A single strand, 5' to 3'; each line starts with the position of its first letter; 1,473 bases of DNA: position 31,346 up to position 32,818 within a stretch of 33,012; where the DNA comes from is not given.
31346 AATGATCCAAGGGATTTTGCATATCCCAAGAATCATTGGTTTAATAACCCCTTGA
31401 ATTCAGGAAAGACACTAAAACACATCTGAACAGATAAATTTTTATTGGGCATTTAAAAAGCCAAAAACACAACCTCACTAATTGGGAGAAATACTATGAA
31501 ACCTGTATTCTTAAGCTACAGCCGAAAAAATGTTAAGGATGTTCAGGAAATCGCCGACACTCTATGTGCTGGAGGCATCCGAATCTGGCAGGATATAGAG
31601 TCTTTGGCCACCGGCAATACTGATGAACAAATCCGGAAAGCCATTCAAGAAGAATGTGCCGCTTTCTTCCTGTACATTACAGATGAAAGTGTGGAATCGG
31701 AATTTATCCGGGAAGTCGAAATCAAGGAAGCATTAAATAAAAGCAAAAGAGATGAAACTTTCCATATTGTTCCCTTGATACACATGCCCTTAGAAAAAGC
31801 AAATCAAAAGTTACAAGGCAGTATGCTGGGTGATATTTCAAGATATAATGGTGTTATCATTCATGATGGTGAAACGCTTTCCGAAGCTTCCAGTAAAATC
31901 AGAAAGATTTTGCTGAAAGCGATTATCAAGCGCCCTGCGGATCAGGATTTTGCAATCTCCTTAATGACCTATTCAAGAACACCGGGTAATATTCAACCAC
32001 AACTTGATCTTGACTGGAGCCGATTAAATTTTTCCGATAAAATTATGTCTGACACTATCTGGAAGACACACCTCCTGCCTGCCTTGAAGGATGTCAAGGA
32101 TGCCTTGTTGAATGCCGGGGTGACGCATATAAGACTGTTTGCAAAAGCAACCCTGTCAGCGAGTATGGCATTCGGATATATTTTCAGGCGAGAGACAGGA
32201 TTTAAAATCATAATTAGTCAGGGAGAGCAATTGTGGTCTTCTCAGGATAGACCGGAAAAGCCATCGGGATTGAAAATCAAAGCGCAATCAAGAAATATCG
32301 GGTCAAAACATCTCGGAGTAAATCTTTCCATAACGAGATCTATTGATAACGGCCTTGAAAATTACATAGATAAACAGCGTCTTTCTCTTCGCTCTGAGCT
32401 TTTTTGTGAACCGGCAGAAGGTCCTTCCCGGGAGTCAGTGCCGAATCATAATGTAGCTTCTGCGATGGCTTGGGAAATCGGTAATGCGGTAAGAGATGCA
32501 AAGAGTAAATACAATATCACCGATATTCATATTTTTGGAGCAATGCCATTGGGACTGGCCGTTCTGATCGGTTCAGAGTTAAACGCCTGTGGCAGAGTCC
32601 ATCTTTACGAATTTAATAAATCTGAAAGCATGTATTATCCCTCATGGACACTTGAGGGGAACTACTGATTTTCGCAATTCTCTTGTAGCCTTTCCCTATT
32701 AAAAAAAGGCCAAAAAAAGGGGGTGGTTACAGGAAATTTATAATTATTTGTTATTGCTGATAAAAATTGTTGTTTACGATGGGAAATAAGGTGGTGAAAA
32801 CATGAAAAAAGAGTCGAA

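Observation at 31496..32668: TIR-SAVED effector with two recognisable CARF-like half-sites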

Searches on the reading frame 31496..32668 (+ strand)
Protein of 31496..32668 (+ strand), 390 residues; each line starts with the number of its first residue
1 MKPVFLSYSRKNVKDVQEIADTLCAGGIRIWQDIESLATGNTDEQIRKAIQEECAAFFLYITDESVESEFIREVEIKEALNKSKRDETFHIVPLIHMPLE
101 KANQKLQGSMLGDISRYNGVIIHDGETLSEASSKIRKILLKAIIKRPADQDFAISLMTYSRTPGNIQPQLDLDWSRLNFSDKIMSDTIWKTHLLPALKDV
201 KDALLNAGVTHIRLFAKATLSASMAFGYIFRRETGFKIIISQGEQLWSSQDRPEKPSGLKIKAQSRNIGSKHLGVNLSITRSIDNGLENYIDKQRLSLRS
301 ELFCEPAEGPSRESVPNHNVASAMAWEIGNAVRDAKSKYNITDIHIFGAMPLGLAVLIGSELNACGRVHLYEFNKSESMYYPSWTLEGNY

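Call 3: search_protein_families(library=pfam, proteins=[window:31496-32668:+], max_evalue=0.01)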
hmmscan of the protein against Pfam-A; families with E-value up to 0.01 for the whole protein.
window:31496-32668:+ (390 aa): 2 families
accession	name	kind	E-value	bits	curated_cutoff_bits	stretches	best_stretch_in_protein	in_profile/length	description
PF18145.6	SAVED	-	5e-31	108.3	26.2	1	198-386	6-190/190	SMODS-associated and fused to various effectors sensor domain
PF13676.11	TIR_2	-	1.1e-11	45.8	28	1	4-98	1-93/122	TIR domain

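Call 4: search_protein_families(library=padloc, proteins=[window:31496-32668:+], max_evalue=0.01)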
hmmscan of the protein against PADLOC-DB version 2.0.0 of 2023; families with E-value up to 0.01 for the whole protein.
window:31496-32668:+ (390 aa): 31 families (the best 25 are shown)
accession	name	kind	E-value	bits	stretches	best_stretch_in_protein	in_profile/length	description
PDLC02012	SAVED5--SAVED_TIR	-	9.8e-60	200.7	1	3-386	15-390/404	-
PDLC00728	Effector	-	1.6e-28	97.8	1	2-378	10-398/432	TIR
PDLC00741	Effector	-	4.6e-27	92.7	1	185-386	291-487/489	Endonuclease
PDLC00737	Effector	-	8.1e-27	92.3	1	181-385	292-504/506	Endonuclease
PDLC02004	SAVED3--SAVED_PDDEXK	-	3.7e-26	90.3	1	179-384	280-488/490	-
PDLC02007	SAVED3--SAVED_PDDEXK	-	5.5e-26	89.3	1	143-387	238-483/485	-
PDLC00752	Effector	-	9.5e-26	88.7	1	182-385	295-505/508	Endonuclease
PDLC02005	SAVED3--SAVED_PDDEXK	-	3e-25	86.7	1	186-387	287-482/483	-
PDLC00744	Effector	-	1.4e-23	81.6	1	132-384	230-491/495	Endonuclease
PDLC00727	Effector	-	1.6e-17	61.2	2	3-90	175-262/590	TIR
PDLC02013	SAVED5--SAVED_TIR_JAB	-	3.9e-16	56.7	2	193-387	375-571/584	-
PDLC00748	Effector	-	1e-14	52.1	1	165-385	257-472/473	Endonuclease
PDLC00735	Effector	-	1.1e-10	39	1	141-374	204-445/462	Endonuclease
PDLC00750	Effector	-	2.1e-08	31.4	1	168-382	251-459/465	Endonuclease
PDLC02009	SAVED4--SAVED_LON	-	9.4e-08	29.5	1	180-382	259-461/470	-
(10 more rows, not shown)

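Call 11: search_solved_structures(query=window:31496-32665:+, max_evalue=1, show_alignments=3)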
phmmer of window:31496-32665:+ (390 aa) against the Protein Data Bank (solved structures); distinct sequences matched with E-value up to 1: 7.
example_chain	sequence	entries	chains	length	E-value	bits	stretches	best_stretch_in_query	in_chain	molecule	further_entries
7qqk_A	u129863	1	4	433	4e-13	52.1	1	3-377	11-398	TIR_SAVED fusion protein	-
7yib_A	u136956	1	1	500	3e-09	39.3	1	210-384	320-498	CD-NTase-associated protein 4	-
7yia_A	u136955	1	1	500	3e-09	39.3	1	210-384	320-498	CD-NTase-associated protein 4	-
6vm6_A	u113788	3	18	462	6.7e-05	25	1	168-382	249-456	SAVED domain-containing protein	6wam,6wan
6vm5_A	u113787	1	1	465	0.00012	24.2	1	168-379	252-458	SAVED domain-containing protein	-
8p2l_A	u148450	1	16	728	0.41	12.5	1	3-126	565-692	NAD(+) hydrolase SARM1,NAD(+) hydrolase tir-1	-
8p2m_A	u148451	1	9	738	0.44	12.4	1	4-126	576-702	NAD(+) hydrolase tir-1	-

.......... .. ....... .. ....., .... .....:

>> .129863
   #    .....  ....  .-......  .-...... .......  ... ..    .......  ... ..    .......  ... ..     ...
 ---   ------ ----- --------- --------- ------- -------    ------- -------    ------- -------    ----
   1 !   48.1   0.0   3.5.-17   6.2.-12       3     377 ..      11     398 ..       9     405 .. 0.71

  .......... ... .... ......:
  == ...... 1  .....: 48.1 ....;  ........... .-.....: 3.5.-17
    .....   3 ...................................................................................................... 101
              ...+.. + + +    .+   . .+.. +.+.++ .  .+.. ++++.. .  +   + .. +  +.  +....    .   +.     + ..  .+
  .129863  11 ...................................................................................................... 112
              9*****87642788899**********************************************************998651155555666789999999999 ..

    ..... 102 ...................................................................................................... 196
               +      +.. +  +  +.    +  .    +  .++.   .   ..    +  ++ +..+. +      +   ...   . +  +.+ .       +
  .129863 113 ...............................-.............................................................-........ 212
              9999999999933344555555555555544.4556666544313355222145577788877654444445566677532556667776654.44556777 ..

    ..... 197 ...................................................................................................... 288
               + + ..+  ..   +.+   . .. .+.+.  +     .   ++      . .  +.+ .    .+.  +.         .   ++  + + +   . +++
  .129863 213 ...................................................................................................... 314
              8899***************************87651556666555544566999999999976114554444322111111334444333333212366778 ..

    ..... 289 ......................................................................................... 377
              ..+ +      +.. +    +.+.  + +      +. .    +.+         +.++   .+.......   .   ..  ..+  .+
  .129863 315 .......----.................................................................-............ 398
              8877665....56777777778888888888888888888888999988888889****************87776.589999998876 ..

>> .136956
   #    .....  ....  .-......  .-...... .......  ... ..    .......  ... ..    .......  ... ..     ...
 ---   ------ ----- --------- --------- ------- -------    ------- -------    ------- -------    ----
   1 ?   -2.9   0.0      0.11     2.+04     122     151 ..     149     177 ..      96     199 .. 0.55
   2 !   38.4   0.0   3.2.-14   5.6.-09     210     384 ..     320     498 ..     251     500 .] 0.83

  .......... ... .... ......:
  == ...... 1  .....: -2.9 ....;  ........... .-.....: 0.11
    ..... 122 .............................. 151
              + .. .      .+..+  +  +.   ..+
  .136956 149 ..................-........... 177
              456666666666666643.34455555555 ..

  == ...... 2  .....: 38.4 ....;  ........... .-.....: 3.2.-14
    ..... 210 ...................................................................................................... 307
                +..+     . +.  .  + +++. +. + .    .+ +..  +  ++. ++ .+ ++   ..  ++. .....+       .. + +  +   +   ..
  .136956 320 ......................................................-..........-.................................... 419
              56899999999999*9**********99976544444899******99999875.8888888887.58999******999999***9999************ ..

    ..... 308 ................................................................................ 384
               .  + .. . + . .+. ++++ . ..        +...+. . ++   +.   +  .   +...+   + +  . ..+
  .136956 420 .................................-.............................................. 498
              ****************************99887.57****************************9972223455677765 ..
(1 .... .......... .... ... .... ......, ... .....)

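Call 14: find_homologous_proteins(query=window:31496-32665:+, max_evalue=0.00001)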
Query window:31496-32665:+ (390 aa): 45 proteins with E <= 0.00001 among 3948 candidates.
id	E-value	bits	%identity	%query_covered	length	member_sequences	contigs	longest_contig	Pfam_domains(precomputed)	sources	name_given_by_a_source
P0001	5.3e-251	850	97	100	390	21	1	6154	PF18145.7,PF13676.12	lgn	-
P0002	7.2e-245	830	95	100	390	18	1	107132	PF18145.7,PF13676.12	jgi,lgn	jgi:hypothetical protein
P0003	6.3e-243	823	94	100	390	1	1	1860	PF18145.7,PF13676.12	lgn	-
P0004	6.3e-239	810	93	100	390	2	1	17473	PF18145.7,PF13676.12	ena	-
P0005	7.0e-238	807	93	100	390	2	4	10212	PF18145.7,PF13676.12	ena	-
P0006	1.8e-233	792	91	100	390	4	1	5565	PF18145.7,PF13676.12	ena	-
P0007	4.1e-227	771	88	100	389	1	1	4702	PF18145.7,PF13676.12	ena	-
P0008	6.3e-178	609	67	100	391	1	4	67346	PF18145.7,PF13676.12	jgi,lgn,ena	-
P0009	1.2e-173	595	67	100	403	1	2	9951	PF18145.7,PF13676.12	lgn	-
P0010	2.2e-164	565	65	100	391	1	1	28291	PF18145.7,PF13676.12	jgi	jgi:hypothetical protein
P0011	1.7e-153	529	60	99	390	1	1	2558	PF18145.7,PF13676.12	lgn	-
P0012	5.7e-131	455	54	99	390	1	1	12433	PF18145.7,PF13676.12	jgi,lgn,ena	-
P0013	9.6e-129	447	54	99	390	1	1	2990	PF18145.7,PF13676.12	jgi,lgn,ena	-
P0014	1.7e-125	437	52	100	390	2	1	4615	PF18145.7,PF13676.12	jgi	-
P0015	1.7e-112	394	49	99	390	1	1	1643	PF18145.7,PF13676.12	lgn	-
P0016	8.5e-111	388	46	99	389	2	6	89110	PF18145.7,PF13676.12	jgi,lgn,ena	-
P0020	8.4e-98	346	43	99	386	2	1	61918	PF18145.7,PF13676.12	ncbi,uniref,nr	ncbi:conserved hypothetical protein [Candidatus Desulfarcum epimagneticum]|uniref:TIR domain-contain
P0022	1.5e-73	266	38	99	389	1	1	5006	PF18145.7,PF13676.12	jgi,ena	-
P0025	4.2e-72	261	38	100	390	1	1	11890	PF18145.7,PF13676.12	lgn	-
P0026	1.0e-66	243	36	99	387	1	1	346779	PF18145.7,PF13676.12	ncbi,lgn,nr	ncbi:MAG: SAVED domain-containing protein [Candidatus Omnitrophota bacterium]|nr:SAVED domain-contai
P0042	2.3e-53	199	32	99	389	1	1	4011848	PF18145.7,PF13676.12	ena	-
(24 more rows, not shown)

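Call 21: find_encoding_contigs(protein=window:31496-32668:+, flank=10000, max_places=4)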
Protein window:31496-32668:+ (390 aa): no gene with exactly this product is on record in the collection.

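Call 23: find_encoding_contigs(protein=P0002, flank=10000, max_places=2)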
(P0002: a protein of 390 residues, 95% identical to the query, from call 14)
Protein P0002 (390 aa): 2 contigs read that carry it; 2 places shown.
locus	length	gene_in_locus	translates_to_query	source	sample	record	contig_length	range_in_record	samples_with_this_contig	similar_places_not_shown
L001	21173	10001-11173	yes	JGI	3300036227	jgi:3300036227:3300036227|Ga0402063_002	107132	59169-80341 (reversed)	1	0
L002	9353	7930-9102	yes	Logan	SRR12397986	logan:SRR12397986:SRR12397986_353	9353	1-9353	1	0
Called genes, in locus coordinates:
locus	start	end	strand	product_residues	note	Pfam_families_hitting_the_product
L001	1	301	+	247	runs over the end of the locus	PF27225:AF_1859_N, PF10040:CRISPR_Cas6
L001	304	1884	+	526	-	PF14516:AAA_35, PF01637:ATPase_2, PF09820:AAA-ATPase_like (weak), PF28130:DUF8371 (weak)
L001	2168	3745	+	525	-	PF22335:Cas10-Cmr2_palm2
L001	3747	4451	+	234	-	PF03787:RAMPs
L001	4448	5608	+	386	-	PF03787:RAMPs (weak)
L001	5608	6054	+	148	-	-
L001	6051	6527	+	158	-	-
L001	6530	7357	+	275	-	PF03787:RAMPs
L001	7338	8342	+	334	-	PF03787:RAMPs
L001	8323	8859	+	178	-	PF27799:CRISPR-assoc_Csx19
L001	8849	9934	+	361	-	PF03787:RAMPs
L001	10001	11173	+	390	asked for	PF13676:TIR_2, PF18145:SAVED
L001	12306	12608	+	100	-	-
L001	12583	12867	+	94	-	-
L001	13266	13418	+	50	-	-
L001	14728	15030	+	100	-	PF03683:UPF0175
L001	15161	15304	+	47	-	-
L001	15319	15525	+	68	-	-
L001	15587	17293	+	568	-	PF01609:DDE_Tnp_1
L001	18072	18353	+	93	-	-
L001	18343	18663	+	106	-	-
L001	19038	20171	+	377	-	PF08448:PAS_4, PF13426:PAS_9, PF00512:HisKA, PF02518:HATPase_c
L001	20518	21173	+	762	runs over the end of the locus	PF02743:dCache_1, PF17201:Cache_3-Cache_2 (weak), PF08269:dCache_2 (weak), PF00989:PAS, PF08448:PAS_4, PF13426:PAS_9, PF00512:HisKA, PF02518:HATPase_c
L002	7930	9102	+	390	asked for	PF13676:TIR_2, PF18145:SAVED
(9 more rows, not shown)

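Call 24: find_encoding_contigs(protein=P0016, flank=10000, max_places=2)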
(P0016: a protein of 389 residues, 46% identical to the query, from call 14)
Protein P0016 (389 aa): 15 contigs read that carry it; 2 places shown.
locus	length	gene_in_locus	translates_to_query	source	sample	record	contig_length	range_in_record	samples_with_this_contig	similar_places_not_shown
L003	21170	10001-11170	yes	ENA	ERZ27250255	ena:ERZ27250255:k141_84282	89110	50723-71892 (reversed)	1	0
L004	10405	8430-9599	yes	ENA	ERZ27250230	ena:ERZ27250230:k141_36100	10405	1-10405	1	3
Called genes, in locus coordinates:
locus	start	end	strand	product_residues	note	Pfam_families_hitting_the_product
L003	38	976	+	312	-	PF27225:AF_1859_N, PF10040:CRISPR_Cas6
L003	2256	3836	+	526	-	PF22335:Cas10-Cmr2_palm2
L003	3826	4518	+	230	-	PF03787:RAMPs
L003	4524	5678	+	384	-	PF03787:RAMPs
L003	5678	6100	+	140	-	-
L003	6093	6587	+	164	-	-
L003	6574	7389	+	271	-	PF03787:RAMPs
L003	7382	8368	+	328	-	PF03787:RAMPs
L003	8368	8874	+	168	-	PF27799:CRISPR-assoc_Csx19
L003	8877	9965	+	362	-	PF03787:RAMPs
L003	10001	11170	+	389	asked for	PF13676:TIR_2, PF18145:SAVED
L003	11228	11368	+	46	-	-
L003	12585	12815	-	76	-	PF04014:MazE_antitoxin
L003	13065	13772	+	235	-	PF07786:HGSNAT_cat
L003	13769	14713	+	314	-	PF01370:Epimerase, PF04321:RmlD_sub_bind, PF16363:GDP_Man_Dehyd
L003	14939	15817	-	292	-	PF00561:Abhydrolase_1, PF12146:Hydrolase_4 (weak), PF12697:Abhydrolase_6, PF03096:Ndr (weak)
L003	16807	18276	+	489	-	PF03193:RsgA_GTPase (faint), PF13167:GTP-bdg_N, PF16360:GTP-bdg_M, PF01926:MMR_HSR1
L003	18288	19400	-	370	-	PF17785:PUA_3, PF10672:Methyltrans_SAM, PF03602:Cons_hypoth95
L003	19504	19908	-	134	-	-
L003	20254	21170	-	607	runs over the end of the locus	PF08439:Peptidase_M3_N, PF01432:Peptidase_M3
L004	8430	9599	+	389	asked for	PF13676:TIR_2, PF18145:SAVED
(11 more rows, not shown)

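Call 25: find_encoding_contigs(protein=P0026, flank=10000, max_places=2)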
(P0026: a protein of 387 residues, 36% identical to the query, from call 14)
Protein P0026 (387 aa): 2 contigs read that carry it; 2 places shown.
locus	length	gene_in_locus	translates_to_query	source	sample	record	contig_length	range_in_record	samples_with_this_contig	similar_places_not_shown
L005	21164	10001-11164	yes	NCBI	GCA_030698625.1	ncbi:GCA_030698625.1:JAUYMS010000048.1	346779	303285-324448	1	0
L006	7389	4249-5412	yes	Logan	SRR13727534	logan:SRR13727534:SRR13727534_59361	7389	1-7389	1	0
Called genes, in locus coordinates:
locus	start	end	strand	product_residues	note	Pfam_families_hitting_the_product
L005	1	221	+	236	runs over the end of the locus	PF00702:Hydrolase, PF12710:HAD, PF13419:HAD_2, PF13242:Hydrolase_like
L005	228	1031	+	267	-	PF01135:PCMT, PF08704:GCD14, PF13847:Methyltransf_31, PF13578:Methyltransf_24 (weak), PF13649:Methyltransf_25 (weak)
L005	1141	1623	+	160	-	PF01471:PG_binding_1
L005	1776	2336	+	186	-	PF14417:MEDS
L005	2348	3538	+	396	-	PF08486:SpoIID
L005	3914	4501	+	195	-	PF00717:Peptidase_S24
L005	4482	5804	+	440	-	PF00817:IMS, PF11799:IMS_C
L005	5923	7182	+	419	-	PF01381:HTH_3, PF12844:HTH_19 (weak), PF13413:HTH_25 (faint), PF13560:HTH_31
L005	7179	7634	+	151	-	-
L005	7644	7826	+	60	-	-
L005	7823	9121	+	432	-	PF00899:ThiF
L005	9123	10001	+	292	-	PF18144:SMODS, PF26305:CD_NTase_C (weak)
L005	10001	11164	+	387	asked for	PF13676:TIR_2, PF18145:SAVED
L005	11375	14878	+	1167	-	PF00176:SNF2-rel_dom, PF00270:DEAD, PF04851:ResIII, PF00271:Helicase_C, PF16203:ERCC3_RAD25_C (faint), PF13020:NOV_C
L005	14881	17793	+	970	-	PF06634:DUF1156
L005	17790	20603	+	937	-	PF04465:DUF499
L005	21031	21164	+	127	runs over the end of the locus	PF00565:SNase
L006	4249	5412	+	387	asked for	PF13676:TIR_2, PF18145:SAVED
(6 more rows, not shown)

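Call 26: find_encoding_contigs(protein=P0020, flank=10000, max_places=1)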
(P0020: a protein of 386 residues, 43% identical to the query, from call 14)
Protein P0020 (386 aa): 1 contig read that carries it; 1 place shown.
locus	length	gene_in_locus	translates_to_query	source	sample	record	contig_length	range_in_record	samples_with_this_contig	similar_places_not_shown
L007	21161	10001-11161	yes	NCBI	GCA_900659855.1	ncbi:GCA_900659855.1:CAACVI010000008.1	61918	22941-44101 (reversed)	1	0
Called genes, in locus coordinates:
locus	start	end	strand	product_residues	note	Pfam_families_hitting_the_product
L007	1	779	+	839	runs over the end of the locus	PF18211:Csm1_B, PF22335:Cas10-Cmr2_palm2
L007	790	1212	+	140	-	PF03750:Csm2_III-A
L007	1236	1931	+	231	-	PF03787:RAMPs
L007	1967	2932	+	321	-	-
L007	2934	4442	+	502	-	PF03787:RAMPs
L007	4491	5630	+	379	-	-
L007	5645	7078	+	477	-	PF01609:DDE_Tnp_1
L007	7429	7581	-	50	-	-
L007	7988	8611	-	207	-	PF13358:DDE_3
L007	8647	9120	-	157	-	PF13551:HTH_29, PF13565:HTH_32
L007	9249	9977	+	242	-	PF13599:Pentapeptide_4 (weak), PF23894:LD_SV2 (faint), PF25296:Decapeptide (weak), PF13576:Pentapeptide_3 (weak), PF00805:Pentapeptide, PF13599:Pentapeptide_4, PF00805:Pentapeptide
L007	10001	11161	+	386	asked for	PF13676:TIR_2, PF18145:SAVED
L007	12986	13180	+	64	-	PF09957:VapB_antitoxin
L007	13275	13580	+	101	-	PF01381:HTH_3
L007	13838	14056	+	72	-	-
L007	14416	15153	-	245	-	PF03692:CxxCxxCC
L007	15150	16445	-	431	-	PF09820:AAA-ATPase_like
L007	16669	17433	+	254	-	PF01656:CbiA, PF13614:AAA_31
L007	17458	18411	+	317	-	PF00850:Hist_deacetyl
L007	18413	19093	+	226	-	PF00571:CBS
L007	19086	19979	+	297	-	PF06325:PrmA, PF02475:TRM5-TYW2_MTfase, PF05175:MTS, PF13847:Methyltransf_31 (weak), PF08241:Methyltransf_11 (weak), PF13649:Methyltransf_25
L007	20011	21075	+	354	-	PF02277:DBI_PRT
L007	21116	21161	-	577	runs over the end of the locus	PF01039:Carboxyl_trans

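Call 27: find_encoding_contigs(protein=P0022, flank=10000, max_places=1)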
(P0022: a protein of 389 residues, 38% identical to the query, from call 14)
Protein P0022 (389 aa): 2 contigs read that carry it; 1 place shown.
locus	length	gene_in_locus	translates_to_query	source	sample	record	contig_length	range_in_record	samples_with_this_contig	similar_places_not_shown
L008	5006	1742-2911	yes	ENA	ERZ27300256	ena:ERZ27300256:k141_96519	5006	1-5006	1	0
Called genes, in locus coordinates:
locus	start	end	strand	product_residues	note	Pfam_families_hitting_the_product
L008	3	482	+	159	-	?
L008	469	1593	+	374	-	PF03787:RAMPs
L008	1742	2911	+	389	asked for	PF13676:TIR_2, PF18145:SAVED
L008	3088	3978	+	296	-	PF27225:AF_1859_N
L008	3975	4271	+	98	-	PF10040:CRISPR_Cas6 (weak)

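Call 28: find_encoding_contigs(protein=P0025, flank=10000, max_places=1)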
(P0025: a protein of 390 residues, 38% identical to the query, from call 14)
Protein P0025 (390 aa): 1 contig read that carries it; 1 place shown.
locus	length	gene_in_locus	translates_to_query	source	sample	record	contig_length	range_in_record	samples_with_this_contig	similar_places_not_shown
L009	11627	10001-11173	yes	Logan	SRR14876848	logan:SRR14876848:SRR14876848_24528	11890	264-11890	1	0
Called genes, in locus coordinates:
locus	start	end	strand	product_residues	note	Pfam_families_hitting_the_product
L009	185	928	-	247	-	-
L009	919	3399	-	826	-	PF02384:N6_Mtase, PF07669:Eco57I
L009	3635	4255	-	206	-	-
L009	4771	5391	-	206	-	-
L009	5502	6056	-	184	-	-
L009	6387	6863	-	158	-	PF12694:cpYpsA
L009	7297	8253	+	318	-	PF18144:SMODS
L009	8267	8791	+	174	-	PF18138:bacHORMA_1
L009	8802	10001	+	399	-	PF00004:AAA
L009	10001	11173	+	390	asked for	PF13676:TIR_2 (faint), PF18145:SAVED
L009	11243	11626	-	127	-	?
